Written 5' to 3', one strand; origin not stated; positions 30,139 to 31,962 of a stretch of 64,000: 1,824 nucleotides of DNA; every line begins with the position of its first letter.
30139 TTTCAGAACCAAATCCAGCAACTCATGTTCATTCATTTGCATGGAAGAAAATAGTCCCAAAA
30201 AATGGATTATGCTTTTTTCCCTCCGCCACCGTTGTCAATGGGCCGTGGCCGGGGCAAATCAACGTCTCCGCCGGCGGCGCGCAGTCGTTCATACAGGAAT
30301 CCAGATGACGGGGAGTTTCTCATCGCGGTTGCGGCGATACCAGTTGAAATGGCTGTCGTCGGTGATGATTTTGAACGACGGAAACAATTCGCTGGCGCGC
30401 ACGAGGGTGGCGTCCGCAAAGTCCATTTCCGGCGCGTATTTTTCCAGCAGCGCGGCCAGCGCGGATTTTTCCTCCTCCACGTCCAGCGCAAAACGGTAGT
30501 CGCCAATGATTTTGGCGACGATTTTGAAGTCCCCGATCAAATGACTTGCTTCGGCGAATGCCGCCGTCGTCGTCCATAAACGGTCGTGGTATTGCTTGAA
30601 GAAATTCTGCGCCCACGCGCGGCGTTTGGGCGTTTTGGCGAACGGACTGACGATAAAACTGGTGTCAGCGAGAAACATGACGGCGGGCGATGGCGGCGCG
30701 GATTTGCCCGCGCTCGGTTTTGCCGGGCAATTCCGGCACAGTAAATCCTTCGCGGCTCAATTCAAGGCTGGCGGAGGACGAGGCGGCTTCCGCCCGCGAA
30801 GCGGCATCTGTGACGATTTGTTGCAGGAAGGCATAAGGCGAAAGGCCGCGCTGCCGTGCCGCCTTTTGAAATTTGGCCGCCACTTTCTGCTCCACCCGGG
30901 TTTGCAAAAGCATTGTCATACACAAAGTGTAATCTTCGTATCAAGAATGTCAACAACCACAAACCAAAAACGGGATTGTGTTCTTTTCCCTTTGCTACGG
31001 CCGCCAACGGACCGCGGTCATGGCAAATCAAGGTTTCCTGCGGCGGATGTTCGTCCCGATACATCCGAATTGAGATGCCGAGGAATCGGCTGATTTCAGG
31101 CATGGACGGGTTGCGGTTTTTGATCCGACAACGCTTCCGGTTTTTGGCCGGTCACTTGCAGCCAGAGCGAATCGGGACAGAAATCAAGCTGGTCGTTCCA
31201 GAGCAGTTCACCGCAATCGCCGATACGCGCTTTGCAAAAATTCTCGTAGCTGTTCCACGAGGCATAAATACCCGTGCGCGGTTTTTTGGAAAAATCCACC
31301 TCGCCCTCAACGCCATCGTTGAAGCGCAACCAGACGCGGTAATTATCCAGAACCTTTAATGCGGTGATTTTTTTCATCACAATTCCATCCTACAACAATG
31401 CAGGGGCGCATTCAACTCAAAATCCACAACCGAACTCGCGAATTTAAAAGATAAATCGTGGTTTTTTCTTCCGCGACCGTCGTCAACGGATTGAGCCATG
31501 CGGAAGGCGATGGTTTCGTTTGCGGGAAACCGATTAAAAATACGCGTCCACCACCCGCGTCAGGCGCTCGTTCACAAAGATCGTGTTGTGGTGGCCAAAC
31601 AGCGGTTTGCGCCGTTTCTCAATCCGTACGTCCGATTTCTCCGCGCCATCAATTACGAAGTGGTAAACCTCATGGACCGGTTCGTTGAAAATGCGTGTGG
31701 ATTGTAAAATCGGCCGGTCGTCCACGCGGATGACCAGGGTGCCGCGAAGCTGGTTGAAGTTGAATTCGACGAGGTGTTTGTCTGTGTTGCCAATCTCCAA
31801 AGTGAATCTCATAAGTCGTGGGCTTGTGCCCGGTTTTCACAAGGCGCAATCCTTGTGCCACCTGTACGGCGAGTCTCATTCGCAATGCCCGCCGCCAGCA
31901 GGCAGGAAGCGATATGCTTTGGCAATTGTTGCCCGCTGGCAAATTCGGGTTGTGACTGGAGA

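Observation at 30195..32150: Four copies of the last ~80 nt of an HTH-MBL gene delimit a tandem array of small accessory cassettes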

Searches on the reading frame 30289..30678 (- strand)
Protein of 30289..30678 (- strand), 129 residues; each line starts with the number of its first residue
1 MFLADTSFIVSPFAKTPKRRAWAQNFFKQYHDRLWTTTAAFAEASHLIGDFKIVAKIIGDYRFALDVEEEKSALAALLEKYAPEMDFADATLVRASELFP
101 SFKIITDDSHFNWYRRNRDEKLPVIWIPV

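Call 6: search_protein_families(library=pfam, proteins=[window:30289-30678:-], max_evalue=0.01)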
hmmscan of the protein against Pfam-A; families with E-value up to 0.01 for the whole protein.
window:30289-30678:- (129 aa): 1 family
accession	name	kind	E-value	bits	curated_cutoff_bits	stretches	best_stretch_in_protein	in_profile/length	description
PF01850.27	PIN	-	0.0061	17.6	23.6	1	4-106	3-91/120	PIN domain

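Call 23: find_encoding_contigs(protein=window:30289-30678:-, flank=6000, max_places=10)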
Protein window:30289-30678:- (129 aa): 1 contig read that carries it; 1 place shown.
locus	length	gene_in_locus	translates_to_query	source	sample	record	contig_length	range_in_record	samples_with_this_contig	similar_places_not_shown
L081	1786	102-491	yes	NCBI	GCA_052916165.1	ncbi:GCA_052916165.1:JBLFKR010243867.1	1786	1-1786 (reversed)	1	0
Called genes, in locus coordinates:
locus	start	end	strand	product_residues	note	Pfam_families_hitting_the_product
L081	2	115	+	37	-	?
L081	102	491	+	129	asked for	-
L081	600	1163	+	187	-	-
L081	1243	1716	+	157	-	PF01842:ACT, PF13291:ACT_4 (weak), PF22629:ACT_AHAS_ss, PF13710:ACT_5, PF10369:ALS_ss_C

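Call 42: search_protein_families(library=ncbifam, proteins=[window:30289-30678:-], max_evalue=0.01)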
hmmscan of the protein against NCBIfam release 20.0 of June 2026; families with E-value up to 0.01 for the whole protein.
window:30289-30678:- (129 aa): 0 families

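Call 63: search_solved_structures(query=window:30289-30678:-, max_evalue=1)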
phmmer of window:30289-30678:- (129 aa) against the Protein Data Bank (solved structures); distinct sequences matched with E-value up to 1: 6.
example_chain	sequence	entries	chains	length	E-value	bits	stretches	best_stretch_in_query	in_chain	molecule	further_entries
1p1a_A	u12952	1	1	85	0.28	14.5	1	52-121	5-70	UV excision repair protein RAD23 homolog B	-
3jyg_A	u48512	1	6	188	0.57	13.5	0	104-122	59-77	Uncharacterized protein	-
1uel_A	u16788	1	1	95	0.58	13.5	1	53-121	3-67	UV excision repair protein RAD23 homolog B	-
9kwd_A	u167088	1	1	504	0.58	13.5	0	27-97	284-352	Lysine--tRNA ligase, heat inducible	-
1e1o_A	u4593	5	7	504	0.58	13.5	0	27-97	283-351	LYSYL-TRNA SYNTHETASE, HEAT INDUCIBLE | LYSYL-TRNA SYNTHETASE | LYSYL-TRNA SYNTHETASE (LYSU)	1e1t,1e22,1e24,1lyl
5yzx_A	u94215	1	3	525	0.61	13.4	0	27-97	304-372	Lysine--tRNA ligase, heat inducible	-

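Call 66: find_homologous_proteins(query=window:30289-30678:-, max_evalue=0.001)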
Query window:30289-30678:- (129 aa): 107 proteins with E <= 0.001 among 114 candidates.
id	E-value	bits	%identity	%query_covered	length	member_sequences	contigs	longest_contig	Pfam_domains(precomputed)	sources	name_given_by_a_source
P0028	8.3e-78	276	97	99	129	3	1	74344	-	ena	-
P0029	3.4e-77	274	96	99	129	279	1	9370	-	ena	-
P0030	2.2e-74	265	93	99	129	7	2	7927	-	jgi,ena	-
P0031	7.8e-74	264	92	99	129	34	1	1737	-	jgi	jgi:predicted nucleic acid-binding protein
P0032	3.1e-73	262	91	99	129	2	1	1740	-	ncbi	-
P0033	3.8e-73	261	92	99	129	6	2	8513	-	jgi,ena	jgi:hypothetical protein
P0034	4.5e-73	261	91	99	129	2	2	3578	-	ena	-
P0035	5.7e-73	261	90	99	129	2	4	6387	-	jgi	jgi:predicted nucleic acid-binding protein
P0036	1.7e-72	259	91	99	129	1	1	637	-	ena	-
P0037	4.4e-72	258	89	99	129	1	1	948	-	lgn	-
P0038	1.3e-71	256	88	99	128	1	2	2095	-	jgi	jgi:predicted nucleic acid-binding protein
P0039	1.4e-71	256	90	99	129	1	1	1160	-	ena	-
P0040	6.4e-71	254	90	99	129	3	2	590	-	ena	-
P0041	6.5e-71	254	89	99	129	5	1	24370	-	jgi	-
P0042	6.5e-70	251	90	99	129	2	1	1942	-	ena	-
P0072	1.9e-55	204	71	99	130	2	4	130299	-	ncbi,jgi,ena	jgi:predicted nucleic acid-binding protein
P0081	1.4e-54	201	74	98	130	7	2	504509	-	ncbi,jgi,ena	jgi:predicted nucleic acid-binding protein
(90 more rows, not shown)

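Call 67: find_encoding_contigs(protein=P0081, flank=5000, max_places=3)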
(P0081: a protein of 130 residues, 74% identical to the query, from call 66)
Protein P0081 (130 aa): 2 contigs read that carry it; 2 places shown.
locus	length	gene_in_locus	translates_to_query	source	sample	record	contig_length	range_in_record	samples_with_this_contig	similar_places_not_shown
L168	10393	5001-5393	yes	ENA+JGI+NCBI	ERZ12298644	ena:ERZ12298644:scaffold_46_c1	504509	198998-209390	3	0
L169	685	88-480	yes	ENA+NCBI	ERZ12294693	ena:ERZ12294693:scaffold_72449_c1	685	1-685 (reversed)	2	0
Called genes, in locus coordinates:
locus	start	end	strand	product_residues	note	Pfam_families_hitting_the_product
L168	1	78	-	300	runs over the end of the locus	PF13428:TPR_14 (faint)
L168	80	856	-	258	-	PF12679:ABC2_membrane_2, PF12698:ABC2_membrane_3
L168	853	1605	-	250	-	PF00005:ABC_tran, PF13304:AAA_21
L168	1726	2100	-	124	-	PF07963:N_methyl (weak)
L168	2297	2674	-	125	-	PF07963:N_methyl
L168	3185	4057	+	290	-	PF03755:YicC-like_N, PF08340:YicC-like_C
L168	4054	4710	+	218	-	PF00625:Guanylate_kin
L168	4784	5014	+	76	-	-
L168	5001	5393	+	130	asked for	-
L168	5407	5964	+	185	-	PF02441:Flavoprotein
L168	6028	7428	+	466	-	PF00512:HisKA, PF02518:HATPase_c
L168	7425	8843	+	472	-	PF00072:Response_reg, PF00158:Sigma54_activat, PF01078:Mg_chelatase (faint), PF14532:Sigma54_activ_2, PF07724:AAA_2 (weak), PF07728:AAA_5, PF25601:AAA_lid_14, PF02954:HTH_8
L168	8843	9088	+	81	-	-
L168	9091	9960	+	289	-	PF00494:SQS_PSY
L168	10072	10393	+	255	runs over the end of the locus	PF04794:YdjC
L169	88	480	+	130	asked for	-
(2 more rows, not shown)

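Call 68: find_encoding_contigs(protein=P0072, flank=5000, max_places=3)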
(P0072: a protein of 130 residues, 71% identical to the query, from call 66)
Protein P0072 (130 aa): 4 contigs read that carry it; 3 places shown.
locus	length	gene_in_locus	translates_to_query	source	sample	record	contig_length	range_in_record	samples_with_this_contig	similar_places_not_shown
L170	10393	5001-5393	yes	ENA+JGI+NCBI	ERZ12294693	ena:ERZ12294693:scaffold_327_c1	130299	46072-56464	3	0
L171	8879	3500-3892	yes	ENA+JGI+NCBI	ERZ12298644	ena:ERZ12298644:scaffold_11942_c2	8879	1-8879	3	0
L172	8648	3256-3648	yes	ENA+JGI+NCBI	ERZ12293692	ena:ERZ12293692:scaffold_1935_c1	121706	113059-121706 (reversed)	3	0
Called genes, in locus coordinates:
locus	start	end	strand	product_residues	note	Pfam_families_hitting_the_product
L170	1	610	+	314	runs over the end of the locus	PF01479:S4, PF00849:PseudoU_synth_2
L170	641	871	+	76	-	-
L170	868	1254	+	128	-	PF01850:PIN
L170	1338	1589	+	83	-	-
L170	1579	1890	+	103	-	-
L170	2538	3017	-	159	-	-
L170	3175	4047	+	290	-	PF03755:YicC-like_N, PF08340:YicC-like_C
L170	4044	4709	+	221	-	PF00625:Guanylate_kin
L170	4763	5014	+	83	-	-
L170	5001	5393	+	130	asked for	-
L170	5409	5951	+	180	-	PF02441:Flavoprotein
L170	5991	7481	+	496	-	PF00512:HisKA, PF02518:HATPase_c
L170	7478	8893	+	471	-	PF00072:Response_reg, PF00158:Sigma54_activat, PF14532:Sigma54_activ_2, PF07724:AAA_2 (weak), PF07728:AAA_5, PF25601:AAA_lid_14, PF02954:HTH_8, PF13556:HTH_30 (faint)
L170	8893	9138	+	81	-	-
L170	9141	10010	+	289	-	PF00494:SQS_PSY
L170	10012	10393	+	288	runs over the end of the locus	PF04794:YdjC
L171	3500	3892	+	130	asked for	-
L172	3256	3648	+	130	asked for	-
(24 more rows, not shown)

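Call 69: find_encoding_contigs(protein=P0028, flank=6000, max_places=3)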
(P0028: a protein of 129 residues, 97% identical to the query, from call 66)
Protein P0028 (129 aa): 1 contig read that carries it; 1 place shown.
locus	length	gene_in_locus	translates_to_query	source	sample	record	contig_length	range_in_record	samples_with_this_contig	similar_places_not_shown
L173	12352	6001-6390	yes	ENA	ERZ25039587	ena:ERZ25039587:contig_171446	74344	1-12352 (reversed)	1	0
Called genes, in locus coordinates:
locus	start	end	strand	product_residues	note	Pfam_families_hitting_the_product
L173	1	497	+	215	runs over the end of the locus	PF03462:PCRF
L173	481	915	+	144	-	PF00472:RF-1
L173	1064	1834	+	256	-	PF00218:IGPS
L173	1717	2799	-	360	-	PF04166:PdxA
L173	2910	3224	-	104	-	PF00639:Rotamase, PF13145:Rotamase_2, PF13616:Rotamase_3 (weak)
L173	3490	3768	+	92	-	-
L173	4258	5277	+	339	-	-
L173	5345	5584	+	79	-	-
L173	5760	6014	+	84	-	-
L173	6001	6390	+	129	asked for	-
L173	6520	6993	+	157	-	PF01842:ACT, PF13291:ACT_4 (weak), PF22629:ACT_AHAS_ss, PF13710:ACT_5, PF10369:ALS_ss_C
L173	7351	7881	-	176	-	-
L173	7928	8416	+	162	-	PF01450:KARI_C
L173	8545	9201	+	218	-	PF06439:3keto-disac_hyd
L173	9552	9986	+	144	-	PF06439:3keto-disac_hyd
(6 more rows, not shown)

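Call 73: search_protein_families(library=pfam, proteins=[L170:641-871:+, L170:820-1254:+, L170:1302-1589:+, L170:1561-1890:+, L170:17-610:+], max_evalue=0.01)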
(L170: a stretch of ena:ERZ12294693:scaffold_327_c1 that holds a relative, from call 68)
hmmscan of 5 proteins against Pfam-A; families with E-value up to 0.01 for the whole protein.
L170:641-871:+ (76 aa): 1 family
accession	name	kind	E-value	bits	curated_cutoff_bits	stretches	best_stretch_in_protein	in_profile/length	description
PF01402.27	RHH_1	-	0.00037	20.8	20.5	1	5-40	2-37/39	Ribbon-helix-helix protein, copG family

L170:820-1254:+ (144 aa): 2 families
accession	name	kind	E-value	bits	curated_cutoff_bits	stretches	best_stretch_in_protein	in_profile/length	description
PF01850.27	PIN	-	7e-15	56.1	23.6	1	18-136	1-114/120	PIN domain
PF13470.12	PIN_3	-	0.0076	17.5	27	0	18-81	2-65/115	PIN domain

L170:1302-1589:+ (95 aa): 1 family
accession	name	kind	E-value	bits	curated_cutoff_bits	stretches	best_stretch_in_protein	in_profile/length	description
PF02604.26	PhdYeFM_antitox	-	0.00025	21.2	29.8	1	17-76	2-66/74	Antitoxin Phd_YefM, type II toxin-antitoxin system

L170:1561-1890:+ (109 aa): 1 family
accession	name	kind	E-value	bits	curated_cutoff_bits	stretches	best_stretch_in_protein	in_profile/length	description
PF05016.21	ParE_toxin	-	0.0012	19.8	23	1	25-73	25-72/89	ParE toxin of type II toxin-antitoxin system, parDE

L170:17-610:+ (197 aa): 1 family
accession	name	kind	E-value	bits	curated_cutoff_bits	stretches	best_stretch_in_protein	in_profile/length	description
PF00849.27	PseudoU_synth_2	-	1.3e-27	97.3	26.8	1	12-129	34-151/152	RNA pseudouridylate synthase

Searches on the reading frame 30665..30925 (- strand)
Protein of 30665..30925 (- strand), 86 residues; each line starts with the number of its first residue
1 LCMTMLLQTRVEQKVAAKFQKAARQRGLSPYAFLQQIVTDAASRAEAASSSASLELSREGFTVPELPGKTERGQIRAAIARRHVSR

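Call 6: search_protein_families(library=pfam, proteins=[window:30665-30925:-], max_evalue=0.01)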
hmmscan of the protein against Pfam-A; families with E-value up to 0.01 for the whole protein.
window:30665-30925:- (86 aa): 1 family
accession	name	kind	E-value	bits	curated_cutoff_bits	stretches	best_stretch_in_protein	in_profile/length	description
PF15893.10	DUF4739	-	0.0085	16.1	27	1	8-58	29-75/235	Domain of unknown function (DUF4739)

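Call 42: search_protein_families(library=ncbifam, proteins=[window:30665-30925:-], max_evalue=0.01)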
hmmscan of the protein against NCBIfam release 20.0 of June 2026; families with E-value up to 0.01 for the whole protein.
window:30665-30925:- (86 aa): 1 family
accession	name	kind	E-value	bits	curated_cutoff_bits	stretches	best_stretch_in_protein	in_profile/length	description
NF050181.1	TA_anti_VapB_Myco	equivalog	0.0067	16.9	60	1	10-60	8-58/72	type II toxin-antitoxin system VapB family antitoxin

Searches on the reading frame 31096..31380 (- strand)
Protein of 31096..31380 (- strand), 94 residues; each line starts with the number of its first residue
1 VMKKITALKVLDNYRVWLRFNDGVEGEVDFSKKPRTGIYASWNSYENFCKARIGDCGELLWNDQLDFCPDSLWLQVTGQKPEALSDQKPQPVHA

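Call 6: search_protein_families(library=pfam, proteins=[window:31096-31380:-], max_evalue=0.01)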
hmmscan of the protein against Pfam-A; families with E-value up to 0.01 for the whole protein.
window:31096-31380:- (94 aa): 1 family
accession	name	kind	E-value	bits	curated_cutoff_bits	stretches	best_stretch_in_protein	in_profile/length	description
PF10387.14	DUF2442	-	1.4e-09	38.5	23.9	1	5-74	1-68/72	Protein of unknown function (DUF2442)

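Call 24: find_encoding_contigs(protein=window:31096-31377:-, flank=6000, max_places=10)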
Protein window:31096-31377:- (93 aa): 1 contig read that carries it; 1 place shown.
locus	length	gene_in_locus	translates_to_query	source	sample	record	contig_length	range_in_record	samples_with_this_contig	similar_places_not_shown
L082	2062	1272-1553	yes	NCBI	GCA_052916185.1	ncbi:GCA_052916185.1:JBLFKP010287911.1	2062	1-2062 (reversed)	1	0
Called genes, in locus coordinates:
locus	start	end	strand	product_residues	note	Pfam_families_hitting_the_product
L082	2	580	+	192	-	?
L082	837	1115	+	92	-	-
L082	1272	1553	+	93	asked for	PF10387:DUF2442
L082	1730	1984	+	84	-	-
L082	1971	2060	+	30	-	?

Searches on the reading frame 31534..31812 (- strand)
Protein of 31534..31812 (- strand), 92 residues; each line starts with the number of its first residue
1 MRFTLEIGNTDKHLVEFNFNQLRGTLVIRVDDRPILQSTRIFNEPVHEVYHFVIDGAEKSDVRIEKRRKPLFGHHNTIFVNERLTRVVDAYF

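Call 6: search_protein_families(library=pfam, proteins=[window:31534-31812:-], max_evalue=0.01)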
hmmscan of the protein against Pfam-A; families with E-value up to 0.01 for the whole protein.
window:31534-31812:- (92 aa): 1 family
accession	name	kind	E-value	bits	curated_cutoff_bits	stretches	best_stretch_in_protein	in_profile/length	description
PF06905.18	FAIM1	-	0.0002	21.5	22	1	10-74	11-72/172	Fas apoptotic inhibitory molecule (FAIM1)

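Call 42: search_protein_families(library=ncbifam, proteins=[window:31534-31812:-], max_evalue=0.01)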
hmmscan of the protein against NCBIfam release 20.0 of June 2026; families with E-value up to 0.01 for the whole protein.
window:31534-31812:- (92 aa): 0 families

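Call 43: search_protein_families(library=padloc, proteins=[window:31534-31812:-], max_evalue=0.01)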
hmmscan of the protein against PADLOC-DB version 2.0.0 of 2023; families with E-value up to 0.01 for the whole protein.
window:31534-31812:- (92 aa): 0 families

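Call 64: search_solved_structures(query=window:31534-31812:-, max_evalue=1)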
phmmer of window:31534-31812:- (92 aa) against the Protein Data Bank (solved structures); distinct sequences matched with E-value up to 1: 0.
